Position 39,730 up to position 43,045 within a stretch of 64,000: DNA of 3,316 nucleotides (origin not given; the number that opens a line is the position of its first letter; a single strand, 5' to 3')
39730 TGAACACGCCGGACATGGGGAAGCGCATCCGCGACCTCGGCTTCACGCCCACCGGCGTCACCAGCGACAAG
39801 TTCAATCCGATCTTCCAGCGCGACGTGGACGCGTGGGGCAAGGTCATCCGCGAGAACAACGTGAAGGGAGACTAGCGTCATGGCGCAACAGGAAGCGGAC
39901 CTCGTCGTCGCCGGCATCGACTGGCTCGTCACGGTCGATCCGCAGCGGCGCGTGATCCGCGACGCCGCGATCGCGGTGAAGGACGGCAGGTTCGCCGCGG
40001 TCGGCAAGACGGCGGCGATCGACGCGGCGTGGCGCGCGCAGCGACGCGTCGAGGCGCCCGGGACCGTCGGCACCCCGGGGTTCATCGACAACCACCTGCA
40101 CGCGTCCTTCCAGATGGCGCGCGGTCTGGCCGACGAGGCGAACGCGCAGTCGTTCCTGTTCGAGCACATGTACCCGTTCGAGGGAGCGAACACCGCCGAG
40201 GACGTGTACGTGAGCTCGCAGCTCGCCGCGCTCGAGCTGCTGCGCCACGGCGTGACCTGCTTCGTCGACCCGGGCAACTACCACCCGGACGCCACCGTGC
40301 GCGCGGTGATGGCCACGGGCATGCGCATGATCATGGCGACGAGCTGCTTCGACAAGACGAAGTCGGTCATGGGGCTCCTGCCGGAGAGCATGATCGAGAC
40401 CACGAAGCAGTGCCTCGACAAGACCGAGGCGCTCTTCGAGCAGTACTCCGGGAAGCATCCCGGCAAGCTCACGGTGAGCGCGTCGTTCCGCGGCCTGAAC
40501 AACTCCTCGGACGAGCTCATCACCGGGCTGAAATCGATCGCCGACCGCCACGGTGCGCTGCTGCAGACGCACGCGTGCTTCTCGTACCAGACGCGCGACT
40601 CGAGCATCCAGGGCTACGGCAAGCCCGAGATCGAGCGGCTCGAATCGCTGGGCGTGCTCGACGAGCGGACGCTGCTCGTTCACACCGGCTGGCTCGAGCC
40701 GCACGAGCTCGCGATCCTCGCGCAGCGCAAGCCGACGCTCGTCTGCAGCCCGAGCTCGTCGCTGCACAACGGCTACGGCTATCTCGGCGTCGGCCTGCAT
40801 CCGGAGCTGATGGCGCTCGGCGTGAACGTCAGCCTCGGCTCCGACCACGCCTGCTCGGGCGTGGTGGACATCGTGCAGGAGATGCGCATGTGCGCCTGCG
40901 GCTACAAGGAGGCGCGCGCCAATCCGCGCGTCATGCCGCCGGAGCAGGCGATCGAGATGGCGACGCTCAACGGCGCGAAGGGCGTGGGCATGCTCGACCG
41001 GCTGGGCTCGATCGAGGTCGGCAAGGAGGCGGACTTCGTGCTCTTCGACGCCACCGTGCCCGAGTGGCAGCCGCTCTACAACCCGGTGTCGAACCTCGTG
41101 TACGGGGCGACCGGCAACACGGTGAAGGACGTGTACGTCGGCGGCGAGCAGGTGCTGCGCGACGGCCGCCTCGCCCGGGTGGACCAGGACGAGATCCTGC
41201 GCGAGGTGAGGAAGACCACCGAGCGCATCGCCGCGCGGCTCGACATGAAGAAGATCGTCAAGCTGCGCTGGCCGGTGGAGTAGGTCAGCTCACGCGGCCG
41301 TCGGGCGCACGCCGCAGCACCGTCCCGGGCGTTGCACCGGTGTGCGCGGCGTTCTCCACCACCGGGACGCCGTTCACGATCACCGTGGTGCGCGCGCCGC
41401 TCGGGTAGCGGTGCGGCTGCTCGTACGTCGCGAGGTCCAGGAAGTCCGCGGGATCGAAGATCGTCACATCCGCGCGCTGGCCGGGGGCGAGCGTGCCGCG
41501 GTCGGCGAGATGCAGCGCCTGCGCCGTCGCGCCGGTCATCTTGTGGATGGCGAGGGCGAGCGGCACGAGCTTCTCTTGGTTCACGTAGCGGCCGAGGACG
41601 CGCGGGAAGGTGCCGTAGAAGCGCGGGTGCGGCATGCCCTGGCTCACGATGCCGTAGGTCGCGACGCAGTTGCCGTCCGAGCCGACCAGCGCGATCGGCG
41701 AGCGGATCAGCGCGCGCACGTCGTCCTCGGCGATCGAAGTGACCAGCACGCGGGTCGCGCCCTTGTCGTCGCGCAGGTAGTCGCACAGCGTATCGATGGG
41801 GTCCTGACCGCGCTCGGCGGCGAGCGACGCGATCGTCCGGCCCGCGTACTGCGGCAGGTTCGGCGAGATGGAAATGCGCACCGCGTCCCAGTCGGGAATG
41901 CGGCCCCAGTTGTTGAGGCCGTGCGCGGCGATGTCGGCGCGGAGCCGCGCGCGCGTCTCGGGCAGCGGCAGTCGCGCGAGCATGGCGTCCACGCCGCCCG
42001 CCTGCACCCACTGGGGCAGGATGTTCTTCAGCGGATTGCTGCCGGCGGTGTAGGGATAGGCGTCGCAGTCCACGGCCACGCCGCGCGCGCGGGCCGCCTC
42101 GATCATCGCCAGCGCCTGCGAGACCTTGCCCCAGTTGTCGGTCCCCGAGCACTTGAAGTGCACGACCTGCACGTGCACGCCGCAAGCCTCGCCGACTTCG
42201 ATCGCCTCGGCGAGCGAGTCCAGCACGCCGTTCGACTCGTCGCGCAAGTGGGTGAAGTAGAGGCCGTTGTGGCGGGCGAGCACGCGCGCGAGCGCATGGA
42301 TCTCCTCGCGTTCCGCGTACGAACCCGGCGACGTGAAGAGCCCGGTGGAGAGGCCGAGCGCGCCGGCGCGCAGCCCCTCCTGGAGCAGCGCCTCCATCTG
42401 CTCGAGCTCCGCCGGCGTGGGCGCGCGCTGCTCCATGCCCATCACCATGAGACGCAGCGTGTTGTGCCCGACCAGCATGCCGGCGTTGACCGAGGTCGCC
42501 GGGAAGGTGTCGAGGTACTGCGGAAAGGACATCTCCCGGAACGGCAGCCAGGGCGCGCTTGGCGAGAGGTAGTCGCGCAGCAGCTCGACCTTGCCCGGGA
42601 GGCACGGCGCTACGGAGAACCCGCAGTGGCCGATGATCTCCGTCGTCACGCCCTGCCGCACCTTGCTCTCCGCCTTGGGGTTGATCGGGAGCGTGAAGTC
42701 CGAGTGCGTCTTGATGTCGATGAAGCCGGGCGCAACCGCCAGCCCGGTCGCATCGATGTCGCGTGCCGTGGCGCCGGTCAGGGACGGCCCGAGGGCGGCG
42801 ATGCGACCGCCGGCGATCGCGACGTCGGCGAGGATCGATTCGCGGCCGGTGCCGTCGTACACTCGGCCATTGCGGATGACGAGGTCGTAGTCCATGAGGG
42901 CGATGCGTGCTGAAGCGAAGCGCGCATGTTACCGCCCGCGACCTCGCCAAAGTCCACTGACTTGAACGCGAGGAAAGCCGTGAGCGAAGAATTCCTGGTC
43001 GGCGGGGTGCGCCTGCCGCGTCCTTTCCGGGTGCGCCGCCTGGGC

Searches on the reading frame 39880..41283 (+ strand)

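Call 54: search_protein_families(library=pfam, proteins=[window:39880-41283:+], max_evalue=0.0001)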
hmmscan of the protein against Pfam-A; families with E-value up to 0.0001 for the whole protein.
window:39880-41283:+ (467 aa): 2 families
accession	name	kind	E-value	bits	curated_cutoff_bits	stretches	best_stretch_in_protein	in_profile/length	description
PF01979.26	Amidohydro_1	-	9.4e-47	160.4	25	1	65-425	3-345/345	Amidohydrolase family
PF07969.17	Amidohydro_3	-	1.3e-15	58.3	29.7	1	86-425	140-471/472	Amidohydrolase family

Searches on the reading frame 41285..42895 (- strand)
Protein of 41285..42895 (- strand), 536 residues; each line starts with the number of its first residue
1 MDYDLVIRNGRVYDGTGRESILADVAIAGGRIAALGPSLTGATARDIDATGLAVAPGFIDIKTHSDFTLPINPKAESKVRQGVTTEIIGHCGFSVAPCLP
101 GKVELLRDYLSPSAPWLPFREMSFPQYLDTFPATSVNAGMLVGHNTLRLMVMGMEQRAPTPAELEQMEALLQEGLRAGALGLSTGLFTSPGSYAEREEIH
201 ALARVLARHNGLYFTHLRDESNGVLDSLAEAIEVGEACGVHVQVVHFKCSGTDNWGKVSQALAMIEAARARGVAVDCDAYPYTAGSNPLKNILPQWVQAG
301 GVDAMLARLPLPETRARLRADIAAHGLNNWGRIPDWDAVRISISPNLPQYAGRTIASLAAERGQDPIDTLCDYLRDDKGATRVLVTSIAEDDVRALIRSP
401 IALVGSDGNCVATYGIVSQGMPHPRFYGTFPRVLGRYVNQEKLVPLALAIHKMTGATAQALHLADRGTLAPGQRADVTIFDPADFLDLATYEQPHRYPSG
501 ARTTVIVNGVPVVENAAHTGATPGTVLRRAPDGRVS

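Call 54: search_protein_families(library=pfam, proteins=[window:41285-42895:-], max_evalue=0.0001)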
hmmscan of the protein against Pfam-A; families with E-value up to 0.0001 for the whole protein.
window:41285-42895:- (536 aa): 2 families
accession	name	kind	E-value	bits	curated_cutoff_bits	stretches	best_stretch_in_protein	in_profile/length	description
PF07969.17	Amidohydro_3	-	7e-28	98.8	29.7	1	47-513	3-472/472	Amidohydrolase family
PF01979.26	Amidohydro_1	-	2.6e-05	24.1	25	0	439-510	276-343/345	Amidohydrolase family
